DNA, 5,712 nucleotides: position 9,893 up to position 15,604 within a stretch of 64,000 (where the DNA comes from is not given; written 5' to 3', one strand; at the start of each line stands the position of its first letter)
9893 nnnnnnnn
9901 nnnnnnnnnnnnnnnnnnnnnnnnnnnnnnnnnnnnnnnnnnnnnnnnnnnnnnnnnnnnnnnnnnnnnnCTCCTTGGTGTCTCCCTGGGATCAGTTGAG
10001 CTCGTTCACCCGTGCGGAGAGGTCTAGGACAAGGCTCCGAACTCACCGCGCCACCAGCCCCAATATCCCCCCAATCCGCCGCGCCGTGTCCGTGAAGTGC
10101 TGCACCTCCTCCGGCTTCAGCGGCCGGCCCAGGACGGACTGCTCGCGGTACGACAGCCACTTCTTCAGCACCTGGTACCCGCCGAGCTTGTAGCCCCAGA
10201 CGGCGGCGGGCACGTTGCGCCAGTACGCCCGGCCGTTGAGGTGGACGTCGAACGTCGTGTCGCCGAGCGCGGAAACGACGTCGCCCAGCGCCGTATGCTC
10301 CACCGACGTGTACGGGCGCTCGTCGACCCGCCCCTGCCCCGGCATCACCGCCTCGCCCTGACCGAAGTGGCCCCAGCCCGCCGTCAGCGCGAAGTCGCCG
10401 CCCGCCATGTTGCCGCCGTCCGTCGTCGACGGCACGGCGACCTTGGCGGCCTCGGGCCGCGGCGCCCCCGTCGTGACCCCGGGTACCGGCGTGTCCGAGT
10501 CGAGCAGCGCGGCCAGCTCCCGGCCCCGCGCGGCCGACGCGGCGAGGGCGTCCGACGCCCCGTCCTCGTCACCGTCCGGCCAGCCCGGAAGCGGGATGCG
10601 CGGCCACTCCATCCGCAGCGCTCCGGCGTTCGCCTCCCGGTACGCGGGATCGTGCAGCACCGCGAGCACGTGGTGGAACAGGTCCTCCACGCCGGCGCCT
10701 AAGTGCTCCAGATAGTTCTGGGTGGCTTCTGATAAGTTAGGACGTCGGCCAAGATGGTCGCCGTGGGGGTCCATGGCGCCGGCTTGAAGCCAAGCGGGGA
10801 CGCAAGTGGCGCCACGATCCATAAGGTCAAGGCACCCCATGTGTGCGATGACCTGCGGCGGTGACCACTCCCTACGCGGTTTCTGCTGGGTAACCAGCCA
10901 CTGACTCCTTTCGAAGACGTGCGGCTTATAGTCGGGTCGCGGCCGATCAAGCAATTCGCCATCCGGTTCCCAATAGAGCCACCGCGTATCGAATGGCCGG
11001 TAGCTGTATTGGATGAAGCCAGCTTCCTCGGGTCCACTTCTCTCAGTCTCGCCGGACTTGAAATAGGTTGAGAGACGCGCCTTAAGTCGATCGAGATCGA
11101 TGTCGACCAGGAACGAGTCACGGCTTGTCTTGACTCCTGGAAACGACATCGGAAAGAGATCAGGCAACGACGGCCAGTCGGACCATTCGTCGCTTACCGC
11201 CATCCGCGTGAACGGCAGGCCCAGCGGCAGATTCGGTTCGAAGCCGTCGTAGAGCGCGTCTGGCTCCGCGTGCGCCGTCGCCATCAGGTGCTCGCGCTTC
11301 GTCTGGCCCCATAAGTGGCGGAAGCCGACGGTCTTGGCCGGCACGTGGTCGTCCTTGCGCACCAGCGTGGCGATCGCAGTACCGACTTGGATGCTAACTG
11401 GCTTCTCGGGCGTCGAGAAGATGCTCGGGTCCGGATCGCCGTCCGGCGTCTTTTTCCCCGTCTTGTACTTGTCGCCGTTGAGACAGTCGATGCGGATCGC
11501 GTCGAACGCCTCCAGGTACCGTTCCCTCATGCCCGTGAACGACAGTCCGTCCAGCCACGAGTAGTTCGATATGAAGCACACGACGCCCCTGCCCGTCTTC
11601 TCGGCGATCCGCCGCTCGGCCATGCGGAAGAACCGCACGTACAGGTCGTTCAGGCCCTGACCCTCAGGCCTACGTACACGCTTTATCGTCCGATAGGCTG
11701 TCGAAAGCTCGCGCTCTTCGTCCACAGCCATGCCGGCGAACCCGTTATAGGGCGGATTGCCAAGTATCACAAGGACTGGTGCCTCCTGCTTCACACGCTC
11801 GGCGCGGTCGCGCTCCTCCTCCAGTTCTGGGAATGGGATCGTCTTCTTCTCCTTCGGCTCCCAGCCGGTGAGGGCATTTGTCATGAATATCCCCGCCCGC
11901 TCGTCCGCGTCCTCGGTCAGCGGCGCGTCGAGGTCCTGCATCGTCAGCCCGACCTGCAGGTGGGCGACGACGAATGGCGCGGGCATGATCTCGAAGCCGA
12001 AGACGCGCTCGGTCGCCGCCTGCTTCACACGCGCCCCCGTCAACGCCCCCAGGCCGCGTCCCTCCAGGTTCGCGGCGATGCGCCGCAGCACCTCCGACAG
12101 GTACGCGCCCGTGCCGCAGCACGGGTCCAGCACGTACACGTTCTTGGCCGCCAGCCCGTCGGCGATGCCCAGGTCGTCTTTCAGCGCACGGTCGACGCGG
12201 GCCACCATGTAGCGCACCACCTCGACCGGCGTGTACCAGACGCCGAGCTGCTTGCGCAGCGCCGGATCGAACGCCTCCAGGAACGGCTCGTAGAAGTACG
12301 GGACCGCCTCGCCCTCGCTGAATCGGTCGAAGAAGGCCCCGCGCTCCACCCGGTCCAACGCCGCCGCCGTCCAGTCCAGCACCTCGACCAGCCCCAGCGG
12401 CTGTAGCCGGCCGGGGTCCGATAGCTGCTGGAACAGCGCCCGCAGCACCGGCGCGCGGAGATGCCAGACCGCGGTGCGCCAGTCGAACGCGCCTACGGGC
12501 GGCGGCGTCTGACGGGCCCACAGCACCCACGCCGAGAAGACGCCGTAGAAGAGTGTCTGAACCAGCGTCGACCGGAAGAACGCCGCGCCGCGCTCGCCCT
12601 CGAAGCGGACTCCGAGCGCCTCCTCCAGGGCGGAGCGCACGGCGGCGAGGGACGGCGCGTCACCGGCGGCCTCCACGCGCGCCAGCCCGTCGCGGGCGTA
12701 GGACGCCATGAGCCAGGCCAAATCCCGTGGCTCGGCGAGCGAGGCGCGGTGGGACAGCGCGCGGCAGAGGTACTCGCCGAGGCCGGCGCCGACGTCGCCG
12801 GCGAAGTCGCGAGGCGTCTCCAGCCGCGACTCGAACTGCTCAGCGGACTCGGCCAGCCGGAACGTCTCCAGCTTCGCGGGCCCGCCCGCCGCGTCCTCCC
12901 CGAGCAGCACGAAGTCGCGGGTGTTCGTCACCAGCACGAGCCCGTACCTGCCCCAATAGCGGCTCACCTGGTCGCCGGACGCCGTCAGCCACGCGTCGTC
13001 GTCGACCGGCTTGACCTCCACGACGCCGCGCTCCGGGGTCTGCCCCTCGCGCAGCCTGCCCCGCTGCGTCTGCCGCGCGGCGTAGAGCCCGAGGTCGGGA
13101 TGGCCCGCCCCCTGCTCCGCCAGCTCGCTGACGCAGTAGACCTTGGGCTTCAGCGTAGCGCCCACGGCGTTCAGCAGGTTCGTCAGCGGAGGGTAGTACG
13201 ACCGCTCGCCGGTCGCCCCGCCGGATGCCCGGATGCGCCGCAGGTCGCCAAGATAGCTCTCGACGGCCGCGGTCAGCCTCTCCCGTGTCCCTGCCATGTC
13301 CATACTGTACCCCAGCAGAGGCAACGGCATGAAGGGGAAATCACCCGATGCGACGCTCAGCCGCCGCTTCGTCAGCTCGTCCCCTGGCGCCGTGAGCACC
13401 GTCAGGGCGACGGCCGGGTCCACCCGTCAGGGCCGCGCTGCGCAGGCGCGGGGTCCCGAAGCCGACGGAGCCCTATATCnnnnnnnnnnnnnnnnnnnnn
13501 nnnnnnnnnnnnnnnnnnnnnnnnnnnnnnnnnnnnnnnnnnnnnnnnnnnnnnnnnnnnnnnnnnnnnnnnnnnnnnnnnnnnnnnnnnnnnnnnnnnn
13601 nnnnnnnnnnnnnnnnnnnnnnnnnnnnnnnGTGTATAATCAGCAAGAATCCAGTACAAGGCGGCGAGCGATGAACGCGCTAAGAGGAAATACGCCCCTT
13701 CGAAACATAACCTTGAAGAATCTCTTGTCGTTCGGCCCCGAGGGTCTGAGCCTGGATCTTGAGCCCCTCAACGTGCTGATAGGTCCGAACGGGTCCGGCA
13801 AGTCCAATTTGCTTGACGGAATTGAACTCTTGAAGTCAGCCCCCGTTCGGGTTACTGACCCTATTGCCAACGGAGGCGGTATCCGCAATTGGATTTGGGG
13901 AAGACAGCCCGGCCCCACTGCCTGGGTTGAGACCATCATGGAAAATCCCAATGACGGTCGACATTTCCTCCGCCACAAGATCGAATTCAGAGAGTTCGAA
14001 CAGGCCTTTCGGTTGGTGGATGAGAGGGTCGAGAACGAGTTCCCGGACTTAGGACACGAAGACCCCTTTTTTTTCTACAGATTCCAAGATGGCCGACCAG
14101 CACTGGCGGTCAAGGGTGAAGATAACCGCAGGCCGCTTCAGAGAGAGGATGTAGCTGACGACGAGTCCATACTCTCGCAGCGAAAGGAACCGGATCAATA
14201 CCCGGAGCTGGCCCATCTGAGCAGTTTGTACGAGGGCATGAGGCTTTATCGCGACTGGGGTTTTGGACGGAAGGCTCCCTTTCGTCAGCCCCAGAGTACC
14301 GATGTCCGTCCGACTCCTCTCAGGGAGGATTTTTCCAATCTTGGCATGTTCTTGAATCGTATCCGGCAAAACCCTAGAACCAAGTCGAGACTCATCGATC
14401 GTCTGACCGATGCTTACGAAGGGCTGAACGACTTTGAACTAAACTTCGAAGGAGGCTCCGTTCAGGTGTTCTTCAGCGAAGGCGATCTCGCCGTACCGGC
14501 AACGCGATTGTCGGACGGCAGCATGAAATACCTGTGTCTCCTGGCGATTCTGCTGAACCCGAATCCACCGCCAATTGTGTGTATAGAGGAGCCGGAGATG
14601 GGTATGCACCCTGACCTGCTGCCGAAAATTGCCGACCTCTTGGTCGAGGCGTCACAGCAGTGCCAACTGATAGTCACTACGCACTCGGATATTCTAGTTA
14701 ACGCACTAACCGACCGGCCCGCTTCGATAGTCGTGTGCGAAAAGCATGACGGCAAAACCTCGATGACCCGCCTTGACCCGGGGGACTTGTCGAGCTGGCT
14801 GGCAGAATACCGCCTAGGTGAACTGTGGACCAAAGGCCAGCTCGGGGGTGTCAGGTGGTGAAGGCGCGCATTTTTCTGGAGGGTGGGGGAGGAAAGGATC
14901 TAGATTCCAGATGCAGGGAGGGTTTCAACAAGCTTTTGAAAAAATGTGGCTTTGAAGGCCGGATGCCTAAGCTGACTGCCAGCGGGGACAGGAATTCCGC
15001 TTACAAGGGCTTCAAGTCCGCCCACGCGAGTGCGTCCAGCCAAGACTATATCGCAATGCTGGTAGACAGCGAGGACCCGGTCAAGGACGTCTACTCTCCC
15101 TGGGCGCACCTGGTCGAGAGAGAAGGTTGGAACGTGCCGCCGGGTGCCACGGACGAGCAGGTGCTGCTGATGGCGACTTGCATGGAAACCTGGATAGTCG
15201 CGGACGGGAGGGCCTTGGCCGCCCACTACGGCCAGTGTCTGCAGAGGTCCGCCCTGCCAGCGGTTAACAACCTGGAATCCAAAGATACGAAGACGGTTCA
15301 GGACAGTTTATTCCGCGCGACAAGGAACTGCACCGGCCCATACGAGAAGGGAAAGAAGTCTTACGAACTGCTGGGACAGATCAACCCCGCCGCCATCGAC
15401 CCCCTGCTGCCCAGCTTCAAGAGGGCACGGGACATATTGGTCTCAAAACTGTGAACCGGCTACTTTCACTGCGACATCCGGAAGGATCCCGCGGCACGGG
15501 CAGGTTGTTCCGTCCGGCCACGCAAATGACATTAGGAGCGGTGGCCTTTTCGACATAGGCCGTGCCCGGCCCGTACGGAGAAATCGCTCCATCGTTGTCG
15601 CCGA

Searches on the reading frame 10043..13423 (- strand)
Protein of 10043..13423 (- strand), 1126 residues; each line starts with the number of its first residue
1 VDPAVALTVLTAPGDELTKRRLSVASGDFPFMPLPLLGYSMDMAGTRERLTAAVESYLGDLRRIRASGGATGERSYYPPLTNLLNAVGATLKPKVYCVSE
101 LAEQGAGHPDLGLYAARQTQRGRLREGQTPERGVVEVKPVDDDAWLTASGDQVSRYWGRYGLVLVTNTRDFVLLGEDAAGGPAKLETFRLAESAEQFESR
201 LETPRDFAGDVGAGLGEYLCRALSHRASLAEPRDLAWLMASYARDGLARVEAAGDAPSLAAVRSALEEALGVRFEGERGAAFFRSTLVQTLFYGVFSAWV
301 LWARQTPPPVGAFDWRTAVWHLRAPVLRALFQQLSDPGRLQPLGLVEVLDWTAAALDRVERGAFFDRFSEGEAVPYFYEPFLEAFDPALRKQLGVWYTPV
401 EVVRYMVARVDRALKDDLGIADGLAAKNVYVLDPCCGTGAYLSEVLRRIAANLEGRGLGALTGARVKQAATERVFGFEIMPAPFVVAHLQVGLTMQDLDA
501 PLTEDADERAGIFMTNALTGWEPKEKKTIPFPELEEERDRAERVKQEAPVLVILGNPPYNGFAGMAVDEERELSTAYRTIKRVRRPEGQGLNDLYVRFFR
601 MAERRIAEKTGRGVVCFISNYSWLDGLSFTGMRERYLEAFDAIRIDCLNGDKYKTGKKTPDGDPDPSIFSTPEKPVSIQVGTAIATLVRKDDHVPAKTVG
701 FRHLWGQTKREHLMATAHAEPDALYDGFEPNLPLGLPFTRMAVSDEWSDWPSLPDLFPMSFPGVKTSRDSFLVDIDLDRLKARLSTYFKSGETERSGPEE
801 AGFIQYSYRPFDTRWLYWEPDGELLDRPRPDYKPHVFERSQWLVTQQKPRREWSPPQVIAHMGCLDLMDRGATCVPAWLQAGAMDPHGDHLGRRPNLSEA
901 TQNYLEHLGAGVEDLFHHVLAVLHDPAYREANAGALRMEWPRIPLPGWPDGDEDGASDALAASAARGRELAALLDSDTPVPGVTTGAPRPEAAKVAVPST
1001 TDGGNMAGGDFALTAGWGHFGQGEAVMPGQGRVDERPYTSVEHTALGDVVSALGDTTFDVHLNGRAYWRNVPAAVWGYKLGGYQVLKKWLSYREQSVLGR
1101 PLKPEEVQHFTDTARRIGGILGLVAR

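Call 22: search_protein_families(library=pfam, proteins=[window:10043-13423:-], max_evalue=0.01)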
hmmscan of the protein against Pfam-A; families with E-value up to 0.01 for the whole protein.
window:10043-13423:- (1126 aa): 4 families
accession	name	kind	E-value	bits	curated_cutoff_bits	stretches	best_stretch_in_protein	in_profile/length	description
PF18135.7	Type_ISP_C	-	4.4e-40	138.2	25.9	1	798-1100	72-319/342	Type ISP C-terminal specificity domain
PF02384.22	N6_Mtase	-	4.3e-08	33.3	20.4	1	377-561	9-137/311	N-6 DNA Methylase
PF07669.17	Eco57I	-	2e-05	25.2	25.3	1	545-640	70-157/171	Eco57I restriction-modification methylase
PF20473.4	MmeI_Mtase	-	0.00013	21.7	27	1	428-622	20-201/259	MmeI, DNA-methyltransferase domain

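Call 90: search_protein_families(library=padloc, proteins=[window:10043-13423:-], max_evalue=0.001)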
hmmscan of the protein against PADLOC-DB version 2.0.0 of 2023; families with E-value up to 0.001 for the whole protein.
window:10043-13423:- (1126 aa): 19 families
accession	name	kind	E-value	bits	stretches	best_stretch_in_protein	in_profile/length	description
PDLC03610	REase_MTase_IIG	-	3.5e-78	261.7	3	56-563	4-487/1096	Type IIG restriction enzyme-methyltransferase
PDLC03631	REase_MTase_IIG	-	8.3e-74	247.1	2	368-790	284-708/1086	Type IIG restriction enzyme-methyltransferase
PDLC03597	REase_MTase_IIG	-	2.1e-34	116.4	2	377-659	864-1139/1646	Type IIG restriction enzyme-methyltransferase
PDLC03051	REase_MTase_I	-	1.3e-27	93.4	1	378-699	849-1157/1591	Type I restriction enzyme-methyltransferase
PDLC03621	REase_MTase_IIG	-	5e-27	92.3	2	377-691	287-586/1024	Type IIG restriction enzyme-methyltransferase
PDLC04134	mad2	-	2.1e-12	44.6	1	381-649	257-426/492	mads_2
PDLC03025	MTase_I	-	1.7e-09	34.9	1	355-501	125-247/569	Type I methyltransferase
PDLC03338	MTase_II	-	3.5e-09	33.9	1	385-482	121-204/604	Type II methyltransferase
PDLC03630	REase_MTase_IIG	-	7e-09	32.1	1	388-498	365-473/1100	Type IIG restriction enzyme-methyltransferase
PDLC03348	MTase_II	-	1.4e-08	31.7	1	388-493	215-311/727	Type II methyltransferase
PDLC03021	MTase_I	-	4.7e-06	23.7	1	366-501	138-253/491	Type I methyltransferase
PDLC02529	PglX|PglXI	-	1.4e-05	21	1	424-623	224-424/1189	PglX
PDLC03603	REase_MTase_IIG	-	6.8e-05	19.1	1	391-497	294-397/1016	Type IIG restriction enzyme-methyltransferase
PDLC03029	MTase_I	-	0.00015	18.3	1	376-454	159-233/661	Type I methyltransferase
PDLC03335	MTase_II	-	0.00031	17.5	0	388-634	74-270/607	Type II methyltransferase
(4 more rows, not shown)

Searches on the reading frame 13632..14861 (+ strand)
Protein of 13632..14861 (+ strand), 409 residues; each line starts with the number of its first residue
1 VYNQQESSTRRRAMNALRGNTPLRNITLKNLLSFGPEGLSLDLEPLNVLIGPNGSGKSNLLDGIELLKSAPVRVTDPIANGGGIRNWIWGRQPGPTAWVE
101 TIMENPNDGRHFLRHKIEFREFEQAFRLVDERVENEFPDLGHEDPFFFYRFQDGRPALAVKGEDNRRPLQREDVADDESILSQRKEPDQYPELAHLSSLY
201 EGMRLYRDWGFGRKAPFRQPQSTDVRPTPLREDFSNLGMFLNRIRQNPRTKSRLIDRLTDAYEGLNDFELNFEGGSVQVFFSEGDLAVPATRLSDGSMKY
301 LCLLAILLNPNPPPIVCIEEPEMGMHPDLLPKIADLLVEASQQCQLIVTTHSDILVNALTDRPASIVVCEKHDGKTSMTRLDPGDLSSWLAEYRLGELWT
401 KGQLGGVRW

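Call 22: search_protein_families(library=pfam, proteins=[window:13632-14861:+], max_evalue=0.01)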
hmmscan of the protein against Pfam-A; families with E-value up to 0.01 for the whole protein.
window:13632-14861:+ (409 aa): 7 families
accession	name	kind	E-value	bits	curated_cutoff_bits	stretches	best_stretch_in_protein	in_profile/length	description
PF13304.12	AAA_21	-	5.1e-36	125.7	27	1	46-357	1-304/304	AAA domain, putative AbiEii toxin, Type IV TA system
PF13175.12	AAA_15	-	1.4e-16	61.5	32.1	2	310-356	326-374/374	AAA ATPase domain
PF02463.25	SMC_N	-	1.6e-12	47.7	40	2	23-65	2-45/220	RecF/RecN/SMC N terminal domain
PF13476.12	AAA_23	-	3.8e-07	31.4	27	1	26-66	2-41/201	AAA domain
PF11398.14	DUF2813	-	1.7e-06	28.1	21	0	38-67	16-45/372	Protein of unknown function (DUF2813)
PF13555.12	AAA_29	-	0.00017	21.7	27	1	25-67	3-45/61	P-loop containing region of AAA domain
PF00005.33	ABC_tran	-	0.0066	17.5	25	0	46-64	13-31/137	ABC transporter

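Call 90: search_protein_families(library=padloc, proteins=[window:13632-14861:+], max_evalue=0.001)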
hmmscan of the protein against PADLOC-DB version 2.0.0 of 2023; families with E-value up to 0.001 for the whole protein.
window:13632-14861:+ (409 aa): 116 families (the best 25 are shown)
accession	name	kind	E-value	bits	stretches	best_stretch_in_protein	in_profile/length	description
PDLC04177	HEC-01A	-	1.1e-159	529.6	1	22-409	4-393/393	-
PDLC04175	HEC-01A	-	5.6e-53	178.3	2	175-406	128-360/363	-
PDLC04183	HEC-01A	-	2.8e-38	130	2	218-406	204-400/402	-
PDLC04182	HEC-01A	-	5.1e-37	125.8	1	22-405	14-401/406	-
PDLC04178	HEC-01A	-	3.2e-36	123.2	1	23-404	9-380/399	-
PDLC02980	AriA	-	5.6e-35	119.8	1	46-357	1-304/304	-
PDLC04176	HEC-01A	-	9.4e-32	108.8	1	42-406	21-367/371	-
PDLC04184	HEC-01A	-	1.7e-28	97.8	2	149-365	167-400/464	-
PDLC04174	HEC-01A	-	1.7e-28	97.6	1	229-406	77-260/264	-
PDLC04389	PDC-M07A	-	1.5e-26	91.4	2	226-404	218-423/443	-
PDLC04391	PDC-M07A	-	3.4e-26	90.2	2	285-404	276-401/412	-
PDLC04393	PDC-M07A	-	1.4e-25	88.1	2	230-404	219-405/435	-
PDLC02335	AbiLi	-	1.6e-24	84.6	1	13-382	40-263/326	AbiLi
PDLC04144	HEC-01B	-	2.3e-24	84.2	1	25-407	5-392/395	-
PDLC04135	mad3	-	5.5e-23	80.1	2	249-404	217-374/374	mads_3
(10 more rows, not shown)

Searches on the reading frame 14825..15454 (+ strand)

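Call 22: search_protein_families(library=pfam, proteins=[window:14825-15454:+], max_evalue=0.01)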
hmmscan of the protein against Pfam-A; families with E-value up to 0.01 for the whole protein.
window:14825-15454:+ (209 aa): 1 family
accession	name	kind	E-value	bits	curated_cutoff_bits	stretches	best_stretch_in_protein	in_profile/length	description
PF14103.11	DUF4276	-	2.9e-10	41.2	30.2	1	56-200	53-186/192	Domain of unknown function (DUF4276)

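Call 90: search_protein_families(library=padloc, proteins=[window:14825-15454:+], max_evalue=0.001)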
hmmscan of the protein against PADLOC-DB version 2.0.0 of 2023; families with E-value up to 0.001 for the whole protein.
window:14825-15454:+ (209 aa): 4 families
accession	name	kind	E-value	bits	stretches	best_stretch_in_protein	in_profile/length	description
PDLC04201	HEC-01B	-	1.6e-62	208.7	1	12-207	2-198/202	-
PDLC04195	HEC-01B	-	1.1e-21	75.7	1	40-191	3-166/199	-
PDLC04192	HEC-01B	-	5.3e-15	53.6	1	55-188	23-156/182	-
PDLC04199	HEC-01B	-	1e-09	36.5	1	54-175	3-133/203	-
